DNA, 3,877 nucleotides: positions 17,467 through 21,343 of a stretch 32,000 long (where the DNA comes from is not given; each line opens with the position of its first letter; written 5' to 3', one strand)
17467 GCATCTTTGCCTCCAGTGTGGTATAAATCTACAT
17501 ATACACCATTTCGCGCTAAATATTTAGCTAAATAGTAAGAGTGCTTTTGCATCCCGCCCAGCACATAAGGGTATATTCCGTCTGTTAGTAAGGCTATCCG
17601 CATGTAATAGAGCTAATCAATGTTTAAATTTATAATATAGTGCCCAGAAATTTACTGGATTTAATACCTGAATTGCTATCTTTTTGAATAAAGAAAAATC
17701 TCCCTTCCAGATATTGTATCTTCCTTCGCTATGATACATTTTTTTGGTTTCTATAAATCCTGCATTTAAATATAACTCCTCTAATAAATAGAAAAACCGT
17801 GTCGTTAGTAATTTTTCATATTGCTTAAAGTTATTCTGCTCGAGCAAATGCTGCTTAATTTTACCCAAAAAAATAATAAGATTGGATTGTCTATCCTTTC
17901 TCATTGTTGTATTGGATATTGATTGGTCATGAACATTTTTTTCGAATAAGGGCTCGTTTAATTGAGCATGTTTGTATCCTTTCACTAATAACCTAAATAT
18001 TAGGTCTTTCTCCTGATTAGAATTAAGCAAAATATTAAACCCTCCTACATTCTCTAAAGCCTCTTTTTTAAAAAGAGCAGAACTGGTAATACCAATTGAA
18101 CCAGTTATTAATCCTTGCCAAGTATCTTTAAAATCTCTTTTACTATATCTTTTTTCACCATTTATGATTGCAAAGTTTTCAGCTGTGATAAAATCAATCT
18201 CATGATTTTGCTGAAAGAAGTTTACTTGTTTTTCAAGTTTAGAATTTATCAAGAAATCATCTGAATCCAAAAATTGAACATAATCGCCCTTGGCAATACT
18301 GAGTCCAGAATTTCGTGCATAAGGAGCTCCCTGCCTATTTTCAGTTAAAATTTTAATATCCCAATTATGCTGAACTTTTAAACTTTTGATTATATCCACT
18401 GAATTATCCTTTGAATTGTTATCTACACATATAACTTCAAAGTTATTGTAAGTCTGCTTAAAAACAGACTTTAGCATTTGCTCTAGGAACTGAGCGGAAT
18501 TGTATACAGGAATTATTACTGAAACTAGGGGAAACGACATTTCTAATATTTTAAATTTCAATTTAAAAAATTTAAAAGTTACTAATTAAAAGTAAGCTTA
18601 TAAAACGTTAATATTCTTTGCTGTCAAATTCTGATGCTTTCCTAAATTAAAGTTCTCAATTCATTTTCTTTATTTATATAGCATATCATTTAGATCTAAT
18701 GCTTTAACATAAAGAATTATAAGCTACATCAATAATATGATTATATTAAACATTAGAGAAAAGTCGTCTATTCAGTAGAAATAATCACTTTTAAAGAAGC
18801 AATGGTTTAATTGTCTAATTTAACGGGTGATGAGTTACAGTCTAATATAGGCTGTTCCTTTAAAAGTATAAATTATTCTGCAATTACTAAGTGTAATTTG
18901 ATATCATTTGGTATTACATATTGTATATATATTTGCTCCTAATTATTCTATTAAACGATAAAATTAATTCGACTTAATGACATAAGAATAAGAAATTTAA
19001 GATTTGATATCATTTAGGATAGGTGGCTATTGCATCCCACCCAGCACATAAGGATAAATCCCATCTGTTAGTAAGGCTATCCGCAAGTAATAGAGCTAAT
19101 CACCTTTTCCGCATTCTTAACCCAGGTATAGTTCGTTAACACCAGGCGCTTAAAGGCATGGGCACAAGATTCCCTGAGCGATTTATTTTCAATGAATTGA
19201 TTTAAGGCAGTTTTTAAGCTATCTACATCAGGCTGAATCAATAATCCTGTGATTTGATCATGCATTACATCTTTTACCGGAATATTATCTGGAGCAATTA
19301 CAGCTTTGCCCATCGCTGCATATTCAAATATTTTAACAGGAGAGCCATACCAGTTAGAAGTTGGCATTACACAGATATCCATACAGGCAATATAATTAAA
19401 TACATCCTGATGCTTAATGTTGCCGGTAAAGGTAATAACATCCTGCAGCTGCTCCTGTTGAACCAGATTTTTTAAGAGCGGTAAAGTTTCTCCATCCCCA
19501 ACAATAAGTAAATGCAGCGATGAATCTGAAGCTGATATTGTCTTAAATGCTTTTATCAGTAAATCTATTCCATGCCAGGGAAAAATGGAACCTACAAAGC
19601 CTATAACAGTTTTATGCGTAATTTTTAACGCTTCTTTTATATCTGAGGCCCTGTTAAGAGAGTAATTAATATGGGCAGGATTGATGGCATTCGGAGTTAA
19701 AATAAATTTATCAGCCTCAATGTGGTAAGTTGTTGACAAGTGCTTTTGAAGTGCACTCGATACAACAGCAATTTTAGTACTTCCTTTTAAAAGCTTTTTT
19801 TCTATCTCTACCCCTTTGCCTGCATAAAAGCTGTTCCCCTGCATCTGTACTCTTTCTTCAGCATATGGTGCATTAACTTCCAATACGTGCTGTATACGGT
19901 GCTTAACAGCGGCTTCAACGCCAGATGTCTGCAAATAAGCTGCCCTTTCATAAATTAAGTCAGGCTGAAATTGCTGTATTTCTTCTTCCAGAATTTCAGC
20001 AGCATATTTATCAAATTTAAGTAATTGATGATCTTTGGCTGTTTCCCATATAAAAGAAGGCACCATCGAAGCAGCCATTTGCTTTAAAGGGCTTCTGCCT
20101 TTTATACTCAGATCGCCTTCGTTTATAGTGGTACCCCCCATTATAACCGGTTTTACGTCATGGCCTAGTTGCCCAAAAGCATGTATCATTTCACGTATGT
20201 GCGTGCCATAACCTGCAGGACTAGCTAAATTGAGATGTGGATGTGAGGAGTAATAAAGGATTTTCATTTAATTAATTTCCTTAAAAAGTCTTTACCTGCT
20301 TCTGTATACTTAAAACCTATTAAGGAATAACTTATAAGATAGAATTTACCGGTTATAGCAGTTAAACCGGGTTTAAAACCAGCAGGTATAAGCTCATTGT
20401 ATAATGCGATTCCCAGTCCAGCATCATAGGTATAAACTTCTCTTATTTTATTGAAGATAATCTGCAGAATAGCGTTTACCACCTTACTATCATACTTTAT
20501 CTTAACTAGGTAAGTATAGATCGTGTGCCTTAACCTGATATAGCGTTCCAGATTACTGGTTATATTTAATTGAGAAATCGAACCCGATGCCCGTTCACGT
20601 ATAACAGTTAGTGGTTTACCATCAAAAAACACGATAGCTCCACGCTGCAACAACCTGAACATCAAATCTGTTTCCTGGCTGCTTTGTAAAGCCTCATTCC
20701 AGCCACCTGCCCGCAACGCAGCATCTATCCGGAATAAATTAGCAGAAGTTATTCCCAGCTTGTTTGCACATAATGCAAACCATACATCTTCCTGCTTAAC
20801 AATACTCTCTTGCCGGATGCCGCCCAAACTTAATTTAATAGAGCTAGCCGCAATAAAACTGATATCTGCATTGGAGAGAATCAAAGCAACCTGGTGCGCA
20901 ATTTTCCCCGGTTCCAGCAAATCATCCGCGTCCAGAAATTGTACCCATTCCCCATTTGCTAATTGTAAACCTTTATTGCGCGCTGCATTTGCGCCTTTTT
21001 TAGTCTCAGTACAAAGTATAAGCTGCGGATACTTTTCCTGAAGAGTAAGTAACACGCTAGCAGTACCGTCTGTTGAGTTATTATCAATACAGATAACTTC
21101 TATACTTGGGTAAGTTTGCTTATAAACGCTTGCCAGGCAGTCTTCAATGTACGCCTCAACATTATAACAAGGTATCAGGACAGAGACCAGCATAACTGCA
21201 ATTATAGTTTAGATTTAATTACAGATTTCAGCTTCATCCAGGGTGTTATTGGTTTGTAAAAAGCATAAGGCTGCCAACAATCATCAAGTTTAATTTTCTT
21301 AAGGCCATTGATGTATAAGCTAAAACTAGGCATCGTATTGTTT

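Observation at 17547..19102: Recombination scar: 73-bp junction duplicated with only synonymous differences, leaving a ghost gene start and bracketing a 1.41-kb low-GC insert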

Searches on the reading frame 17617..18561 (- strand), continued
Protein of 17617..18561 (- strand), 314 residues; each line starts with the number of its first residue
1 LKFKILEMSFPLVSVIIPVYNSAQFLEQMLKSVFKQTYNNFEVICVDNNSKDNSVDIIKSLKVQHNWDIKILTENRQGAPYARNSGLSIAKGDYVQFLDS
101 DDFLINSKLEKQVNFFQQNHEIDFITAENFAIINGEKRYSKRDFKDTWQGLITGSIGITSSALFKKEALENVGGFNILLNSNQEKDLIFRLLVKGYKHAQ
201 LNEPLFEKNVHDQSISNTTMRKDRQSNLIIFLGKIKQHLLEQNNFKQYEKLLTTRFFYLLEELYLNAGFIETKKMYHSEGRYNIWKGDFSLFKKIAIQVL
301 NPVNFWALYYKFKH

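Call 62: find_encoding_contigs(protein=P0126, flank=5000, max_places=2)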
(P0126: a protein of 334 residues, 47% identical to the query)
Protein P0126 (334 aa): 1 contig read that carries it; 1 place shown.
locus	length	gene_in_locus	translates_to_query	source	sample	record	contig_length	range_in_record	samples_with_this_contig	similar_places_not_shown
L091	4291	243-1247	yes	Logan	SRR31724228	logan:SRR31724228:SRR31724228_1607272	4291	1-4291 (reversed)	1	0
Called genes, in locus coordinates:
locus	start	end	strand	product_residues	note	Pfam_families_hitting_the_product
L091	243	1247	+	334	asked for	PF00535:Glycos_transf_2, PF10111:Glyco_tranf_2_2, PF13641:Glyco_tranf_2_3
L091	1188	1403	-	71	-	-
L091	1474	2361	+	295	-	PF00535:Glycos_transf_2, PF13641:Glyco_tranf_2_3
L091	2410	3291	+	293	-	PF00535:Glycos_transf_2, PF13641:Glyco_tranf_2_3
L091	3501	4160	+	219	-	-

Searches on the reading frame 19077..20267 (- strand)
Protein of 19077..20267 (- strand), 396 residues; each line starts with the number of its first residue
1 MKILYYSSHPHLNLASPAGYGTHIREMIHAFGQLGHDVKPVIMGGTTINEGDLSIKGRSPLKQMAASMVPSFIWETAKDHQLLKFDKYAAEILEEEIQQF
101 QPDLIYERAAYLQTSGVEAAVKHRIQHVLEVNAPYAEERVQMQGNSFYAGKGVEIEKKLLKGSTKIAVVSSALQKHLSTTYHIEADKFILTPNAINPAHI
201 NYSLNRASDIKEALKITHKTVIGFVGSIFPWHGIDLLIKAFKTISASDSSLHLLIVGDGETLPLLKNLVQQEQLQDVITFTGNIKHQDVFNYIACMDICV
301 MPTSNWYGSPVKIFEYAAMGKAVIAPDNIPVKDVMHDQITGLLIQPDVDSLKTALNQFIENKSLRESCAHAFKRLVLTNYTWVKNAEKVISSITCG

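Call 6: search_protein_families(library=pfam, proteins=[window:19077-20267:-], max_evalue=0.001)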
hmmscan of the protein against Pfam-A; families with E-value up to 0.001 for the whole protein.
window:19077-20267:- (396 aa): 5 families
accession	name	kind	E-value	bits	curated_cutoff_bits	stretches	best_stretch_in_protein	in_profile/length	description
PF00534.26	Glycos_transf_1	-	3.6e-28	98.7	26.4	1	210-370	6-167/172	Glycosyl transferases group 1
PF13692.12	Glyco_trans_1_4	-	8.5e-27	94.6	27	1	220-361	2-142/142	Glycosyl transferases group 1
PF13439.12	Glyco_transf_4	-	2.9e-10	40.9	28.5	1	19-198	3-169/170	Glycosyltransferase Family 4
PF13524.12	Glyco_trans_1_2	-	8.7e-09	35.9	25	1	252-390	16-143/144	Glycosyl transferase-like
PF13579.12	Glyco_trans_4_4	-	0.00065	20.5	29.7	0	19-193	2-157/158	Glycosyl transferase 4-like domain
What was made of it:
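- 19077..20267 (-): GT4a, a family-4 glycosyltransferase of 396 aa. Its last 26 nt lie inside repeat copy 2. Pfam (call 6).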

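Call 15: find_homologous_proteins(query=window:19077-20267:-)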
Query window:19077-20267:- (396 aa): 1187 proteins with E <= 0.001 among 4364 candidates; the best 120 are listed.
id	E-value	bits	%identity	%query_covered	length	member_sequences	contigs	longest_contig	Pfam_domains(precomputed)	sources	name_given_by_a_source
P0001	7.1e-264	893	100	100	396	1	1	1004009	PF00534.27,PF13524.13,PF13439.13,PF13692.13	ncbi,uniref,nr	ncbi:glycosyltransferase family 4 protein [Pontibacter arcticus]|uniref:Uncharacterized protein n=1 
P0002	3.2e-178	611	67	99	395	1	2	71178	PF00534.27,PF13524.13,PF13439.13,PF13692.13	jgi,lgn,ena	-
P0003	8.7e-178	609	67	99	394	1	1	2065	PF00534.27,PF13524.13,PF13439.13,PF13692.13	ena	-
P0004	3.1e-173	594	67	99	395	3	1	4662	PF00534.27,PF13524.13,PF13439.13,PF13692.13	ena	-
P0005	7.5e-154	530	59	99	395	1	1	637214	PF00534.27,PF13579.13,PF13524.13,PF13439.13,PF13692.13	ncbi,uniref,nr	ncbi:glycosyltransferase family 4 protein [uncultured Pontibacter sp.]|uniref:glycosyltransferase fa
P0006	1.1e-150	520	57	99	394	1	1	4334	PF00534.27,PF13524.13,PF13439.13,PF13692.13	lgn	-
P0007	2.7e-148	512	59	99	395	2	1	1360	PF00534.27,PF13579.13,PF13524.13,PF13439.13,PF13692.13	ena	-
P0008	4.7e-147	508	58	99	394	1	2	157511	PF00534.27,PF13579.13,PF13524.13,PF13439.13,PF13692.13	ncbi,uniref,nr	ncbi:glycosyltransferase family 4 protein [Pontibacter silvestris]|uniref:Glycosyltransferase family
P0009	4.4e-142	492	55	99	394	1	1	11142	PF00534.27,PF13524.13,PF13439.13,PF13692.13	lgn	-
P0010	2.9e-127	443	54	99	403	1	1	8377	PF00534.27,PF13579.13,PF13524.13,PF13439.13,PF13692.13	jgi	jgi:glycosyltransferase involved in cell wall biosynthesis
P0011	9.5e-125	435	52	98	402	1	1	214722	PF00534.27,PF13579.13,PF13524.13,PF13439.13,PF13692.13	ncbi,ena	-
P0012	6.0e-123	429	50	99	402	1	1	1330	PF00534.27,PF13524.13,PF13439.13,PF13692.13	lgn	-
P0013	1.4e-120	421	49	100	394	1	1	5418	PF00534.27,PF13579.13,PF13524.13,PF13439.13,PF13692.13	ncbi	-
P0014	7.7e-120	419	49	99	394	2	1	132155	PF00534.27,PF13579.13,PF13524.13,PF13439.13,PF13692.13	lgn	-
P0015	2.0e-119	417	50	99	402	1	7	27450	PF00534.27,PF13579.13,PF13524.13,PF13439.13,PF13692.13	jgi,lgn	jgi:glycosyltransferase involved in cell wall biosynthesis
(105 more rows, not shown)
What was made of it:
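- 19077..20267 (-): 100% identical to a P. arcticus protein (P0001, call 15).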

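Call 16: find_encoding_contigs(protein=P0002, flank=8000, max_places=3)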
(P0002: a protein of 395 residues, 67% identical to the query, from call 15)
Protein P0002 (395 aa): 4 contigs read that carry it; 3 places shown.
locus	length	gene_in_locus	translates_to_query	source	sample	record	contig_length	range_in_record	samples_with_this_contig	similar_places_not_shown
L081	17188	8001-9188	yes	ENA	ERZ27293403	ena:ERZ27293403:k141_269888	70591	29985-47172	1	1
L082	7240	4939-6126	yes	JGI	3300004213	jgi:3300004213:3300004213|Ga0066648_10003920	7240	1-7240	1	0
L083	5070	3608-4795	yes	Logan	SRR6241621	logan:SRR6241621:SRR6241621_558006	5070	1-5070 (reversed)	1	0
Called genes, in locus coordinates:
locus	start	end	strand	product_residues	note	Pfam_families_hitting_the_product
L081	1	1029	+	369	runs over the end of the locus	PF04230:PS_pyruv_trans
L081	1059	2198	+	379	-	PF07429:Glyco_transf_56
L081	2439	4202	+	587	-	PF02463:SMC_N (faint), PF00005:ABC_tran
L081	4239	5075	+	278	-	PF04230:PS_pyruv_trans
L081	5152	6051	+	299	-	PF00535:Glycos_transf_2, PF10111:Glyco_tranf_2_2, PF13641:Glyco_tranf_2_3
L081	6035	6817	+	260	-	PF00535:Glycos_transf_2 (weak)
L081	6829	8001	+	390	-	PF13439:Glyco_transf_4, PF13579:Glyco_trans_4_4 (weak), PF00534:Glycos_transf_1, PF13692:Glyco_trans_1_4, PF13524:Glyco_trans_1_2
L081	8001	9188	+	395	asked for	PF13439:Glyco_transf_4, PF00534:Glycos_transf_1, PF13692:Glyco_trans_1_4, PF13524:Glyco_trans_1_2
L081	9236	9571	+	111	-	PF21814:DUF6883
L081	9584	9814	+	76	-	PF16277:DUF4926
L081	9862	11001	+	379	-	PF13439:Glyco_transf_4, PF13579:Glyco_trans_4_4 (weak), PF20706:GT4-conflict (weak), PF00534:Glycos_transf_1, PF13692:Glyco_trans_1_4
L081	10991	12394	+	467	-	PF04932:Wzy_C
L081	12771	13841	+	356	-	PF20706:GT4-conflict (weak), PF00534:Glycos_transf_1, PF13692:Glyco_trans_1_4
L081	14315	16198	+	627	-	PF13522:GATase_6, PF13537:GATase_7, PF00733:Asn_synthase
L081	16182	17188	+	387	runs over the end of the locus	PF13579:Glyco_trans_4_4 (weak), PF00534:Glycos_transf_1, PF13692:Glyco_trans_1_4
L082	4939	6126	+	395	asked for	PF13439:Glyco_transf_4, PF00534:Glycos_transf_1, PF13692:Glyco_trans_1_4, PF13524:Glyco_trans_1_2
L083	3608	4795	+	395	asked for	PF13439:Glyco_transf_4, PF00534:Glycos_transf_1, PF13692:Glyco_trans_1_4, PF13524:Glyco_trans_1_2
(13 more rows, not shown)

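Call 17: find_encoding_contigs(protein=P0005, flank=8000, max_places=2)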
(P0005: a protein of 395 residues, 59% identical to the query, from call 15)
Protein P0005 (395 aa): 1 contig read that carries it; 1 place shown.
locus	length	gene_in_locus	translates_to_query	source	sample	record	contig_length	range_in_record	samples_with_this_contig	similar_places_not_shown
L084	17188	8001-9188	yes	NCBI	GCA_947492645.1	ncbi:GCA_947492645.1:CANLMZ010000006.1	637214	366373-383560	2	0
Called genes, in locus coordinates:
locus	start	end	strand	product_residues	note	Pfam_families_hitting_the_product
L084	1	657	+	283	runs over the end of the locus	PF01061:ABC2_membrane, PF12698:ABC2_membrane_3 (weak)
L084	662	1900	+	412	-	PF00005:ABC_tran, PF13304:AAA_21 (faint), PF14524:Wzt_C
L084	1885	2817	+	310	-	PF08003:Methyltransf_9 (weak), PF13489:Methyltransf_23, PF13847:Methyltransf_31, PF08241:Methyltransf_11, PF08242:Methyltransf_12, PF13649:Methyltransf_25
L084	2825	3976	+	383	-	PF13439:Glyco_transf_4, PF00534:Glycos_transf_1, PF13692:Glyco_trans_1_4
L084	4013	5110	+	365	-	PF14307:Glyco_tran_WbsX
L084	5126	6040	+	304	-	PF00535:Glycos_transf_2, PF10111:Glyco_tranf_2_2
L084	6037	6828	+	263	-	-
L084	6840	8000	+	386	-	PF13439:Glyco_transf_4, PF13579:Glyco_trans_4_4 (weak), PF00534:Glycos_transf_1, PF13692:Glyco_trans_1_4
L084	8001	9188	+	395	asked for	PF13439:Glyco_transf_4, PF13579:Glyco_trans_4_4 (weak), PF00534:Glycos_transf_1, PF13692:Glyco_trans_1_4, PF13524:Glyco_trans_1_2 (weak)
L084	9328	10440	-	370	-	PF13439:Glyco_transf_4, PF20706:GT4-conflict, PF00534:Glycos_transf_1, PF13692:Glyco_trans_1_4, PF13524:Glyco_trans_1_2 (faint)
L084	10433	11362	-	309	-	PF01073:3Beta_HSD, PF01370:Epimerase, PF02719:Polysacc_synt_2, PF04321:RmlD_sub_bind, PF07993:NAD_binding_4 (faint), PF16363:GDP_Man_Dehyd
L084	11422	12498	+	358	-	PF20706:GT4-conflict (weak), PF00534:Glycos_transf_1, PF13692:Glyco_trans_1_4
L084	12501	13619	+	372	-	PF00534:Glycos_transf_1, PF13692:Glyco_trans_1_4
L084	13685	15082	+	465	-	PF04932:Wzy_C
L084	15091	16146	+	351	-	PF20706:GT4-conflict (weak), PF00534:Glycos_transf_1, PF13692:Glyco_trans_1_4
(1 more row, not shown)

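Call 18: find_encoding_contigs(protein=P0008, flank=8000, max_places=2)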
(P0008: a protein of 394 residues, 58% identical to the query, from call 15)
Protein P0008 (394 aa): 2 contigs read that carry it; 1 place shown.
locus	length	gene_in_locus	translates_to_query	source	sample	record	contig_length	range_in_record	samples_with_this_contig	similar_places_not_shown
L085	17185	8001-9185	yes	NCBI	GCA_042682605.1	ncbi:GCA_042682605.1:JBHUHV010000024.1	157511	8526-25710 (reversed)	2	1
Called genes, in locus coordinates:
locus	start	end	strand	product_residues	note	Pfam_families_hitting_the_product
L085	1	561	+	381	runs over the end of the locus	PF13439:Glyco_transf_4, PF00534:Glycos_transf_1, PF13692:Glyco_trans_1_4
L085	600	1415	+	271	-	PF00535:Glycos_transf_2, PF10111:Glyco_tranf_2_2 (weak)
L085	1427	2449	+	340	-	PF00535:Glycos_transf_2, PF13641:Glyco_tranf_2_3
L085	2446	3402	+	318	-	PF13641:Glyco_tranf_2_3, PF00535:Glycos_transf_2, PF10111:Glyco_tranf_2_2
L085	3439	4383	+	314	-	PF00535:Glycos_transf_2, PF10111:Glyco_tranf_2_2 (weak), PF13641:Glyco_tranf_2_3 (weak)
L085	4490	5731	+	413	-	PF13477:Glyco_trans_4_2 (faint), PF13439:Glyco_transf_4, PF13579:Glyco_trans_4_4 (faint), PF00534:Glycos_transf_1, PF13692:Glyco_trans_1_4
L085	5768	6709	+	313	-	PF00535:Glycos_transf_2, PF10111:Glyco_tranf_2_2, PF13641:Glyco_tranf_2_3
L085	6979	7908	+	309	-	-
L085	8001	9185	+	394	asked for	PF13439:Glyco_transf_4, PF13579:Glyco_trans_4_4 (faint), PF00534:Glycos_transf_1, PF13692:Glyco_trans_1_4, PF13524:Glyco_trans_1_2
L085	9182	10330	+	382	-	PF13439:Glyco_transf_4 (faint), PF20706:GT4-conflict, PF00534:Glycos_transf_1, PF13692:Glyco_trans_1_4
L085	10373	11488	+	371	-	PF00534:Glycos_transf_1, PF13692:Glyco_trans_1_4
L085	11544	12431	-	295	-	PF01501:Glyco_transf_8 (weak)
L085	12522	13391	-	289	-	PF02485:Branch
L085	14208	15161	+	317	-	PF04932:Wzy_C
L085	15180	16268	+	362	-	PF00534:Glycos_transf_1, PF20706:GT4-conflict (weak), PF13692:Glyco_trans_1_4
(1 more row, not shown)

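Call 45: search_protein_families(library=pfam, proteins=[L081:9236-9571:+, L081:9584-9814:+], max_evalue=0.001)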
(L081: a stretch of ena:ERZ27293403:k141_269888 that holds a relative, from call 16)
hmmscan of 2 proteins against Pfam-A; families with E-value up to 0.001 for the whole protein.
L081:9236-9571:+ (111 aa): 1 family
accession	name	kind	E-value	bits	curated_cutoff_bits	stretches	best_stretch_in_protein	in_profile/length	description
PF21814.2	DUF6883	-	7.5e-27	94.2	27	1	5-110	3-108/110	Domain of unknown function (DUF6883)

L081:9584-9814:+ (76 aa): 1 family
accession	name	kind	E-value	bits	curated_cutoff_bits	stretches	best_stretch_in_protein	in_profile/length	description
PF16277.11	DUF4926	-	8.3e-23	80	29.1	1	11-66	1-56/57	Domain of unknown function (DUF4926)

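Call 58: search_protein_families(library=ncbifam, proteins=[window:19077-20267:-], max_evalue=0.01)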
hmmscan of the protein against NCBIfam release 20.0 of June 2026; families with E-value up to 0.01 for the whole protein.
window:19077-20267:- (396 aa): 29 families (the best 25 are shown)
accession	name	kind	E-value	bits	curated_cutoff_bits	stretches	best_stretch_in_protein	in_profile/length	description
TIGR04063.1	stp3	hypoth_equivalog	3.7e-38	131.5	442.05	1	89-387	80-386/397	TIGR04063 family PEP-CTERM/XrtA system glycosyltransferase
TIGR04157.1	glyco_rSAM_CFB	subfamily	1.3e-22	80.4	400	1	152-355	159-359/406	TIGR04157 family glycosyltransferase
TIGR03088.1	stp2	hypoth_equivalog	1.7e-18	66.8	409.05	1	168-384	142-361/374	TIGR03088 family PEP-CTERM/XrtA system glycosyltransferase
NF012028.0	PRK15484.1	subfamily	1.9e-17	63.4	618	1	156-389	133-371/380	lipopolysaccharide N-acetylglucosaminyltransferase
NF047684.1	TeichurnBiosyTuaC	equivalog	3.2e-17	62.5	550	1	156-390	158-383/391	teichuronic acid biosynthesis protein TuaC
NF038229.1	Glyco4_Geo_Pelo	equivalog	5.1e-16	58.6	400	1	81-389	35-329/338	GPMC system family 4 glycosyltransferase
NF038295.1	EPS_HpsP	equivalog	9e-16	57.8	550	1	155-391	147-382/388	hormogonium polysaccharide biosynthesis glycosyltransferase HpsP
NF038298.1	EPS_HpsO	equivalog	6e-14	51.6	575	1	205-386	186-377/388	hormogonium polysaccharide biosynthesis glycosyltransferase HpsO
NF046085.1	XrtY_assoc_Gly1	equivalog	1.1e-13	50.9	400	1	155-381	154-369/387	XrtY-associated glycosyltransferase XYAG1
NF047676.1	TeichurnBiosyTuaH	equivalog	2e-13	50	550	1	155-365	151-358/384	teichuronic acid biosynthesis protein TuaH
TIGR03999.1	thiol_BshA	equivalog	5.1e-13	48.7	273.7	1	160-381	142-358/375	N-acetyl-alpha-D-glucosaminyl L-malate synthase BshA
NF041876.1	EPS_EpsE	equivalog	1.2e-12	47.9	400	1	197-388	192-388/389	exopolysaccharide biosynthesis GT4 family glycosyltransferase EpsE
TIGR02149.1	glgA_Coryne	subfamily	5.4e-12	45.5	302.4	1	109-390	91-384/391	glycogen synthase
TIGR04047.1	MSMEG_0565_glyc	hypoth_equivalog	2.3e-11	43.4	259.85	1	158-389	134-367/373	MSMEG_0565 family glycosyltransferase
TIGR03449.1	mycothiol_MshA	equivalog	1.2e-10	40.9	462.5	1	155-392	157-399/406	D-inositol-3-phosphate glycosyltransferase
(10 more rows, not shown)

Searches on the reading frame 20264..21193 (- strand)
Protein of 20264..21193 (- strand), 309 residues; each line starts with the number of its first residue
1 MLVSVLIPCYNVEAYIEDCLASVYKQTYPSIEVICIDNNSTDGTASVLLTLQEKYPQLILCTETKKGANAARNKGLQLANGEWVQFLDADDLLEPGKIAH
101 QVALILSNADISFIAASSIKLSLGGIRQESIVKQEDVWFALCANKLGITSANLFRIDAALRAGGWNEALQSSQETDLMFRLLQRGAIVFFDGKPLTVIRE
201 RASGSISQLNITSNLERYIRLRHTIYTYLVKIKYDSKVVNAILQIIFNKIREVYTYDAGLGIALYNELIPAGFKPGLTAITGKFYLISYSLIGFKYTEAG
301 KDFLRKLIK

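Call 6: search_protein_families(library=pfam, proteins=[window:20264-21193:-], max_evalue=0.001)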
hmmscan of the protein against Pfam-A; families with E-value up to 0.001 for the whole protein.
window:20264-21193:- (309 aa): 4 families
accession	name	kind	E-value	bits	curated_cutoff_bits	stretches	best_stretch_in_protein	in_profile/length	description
PF00535.33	Glycos_transf_2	-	5.5e-33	114.7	23.3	1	4-146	1-145/168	Glycosyl transferase family 2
PF13641.12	Glyco_tranf_2_3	-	6.9e-16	59.4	27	1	3-114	3-119/230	Glycosyltransferase like family 2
PF10111.15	Glyco_tranf_2_2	-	1.4e-15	57.9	27.3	1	4-184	1-202/276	Glycosyltransferase like family 2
PF13704.12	Glyco_tranf_2_4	-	0.00022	22.1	27.5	1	14-93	5-84/98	Glycosyl transferase family 2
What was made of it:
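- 20264..21193 (-): GT2a, a family-2 glycosyltransferase that overlaps the GT4a start by 4 nt. Pfam PF00535, E 5.5e-33 (call 6).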
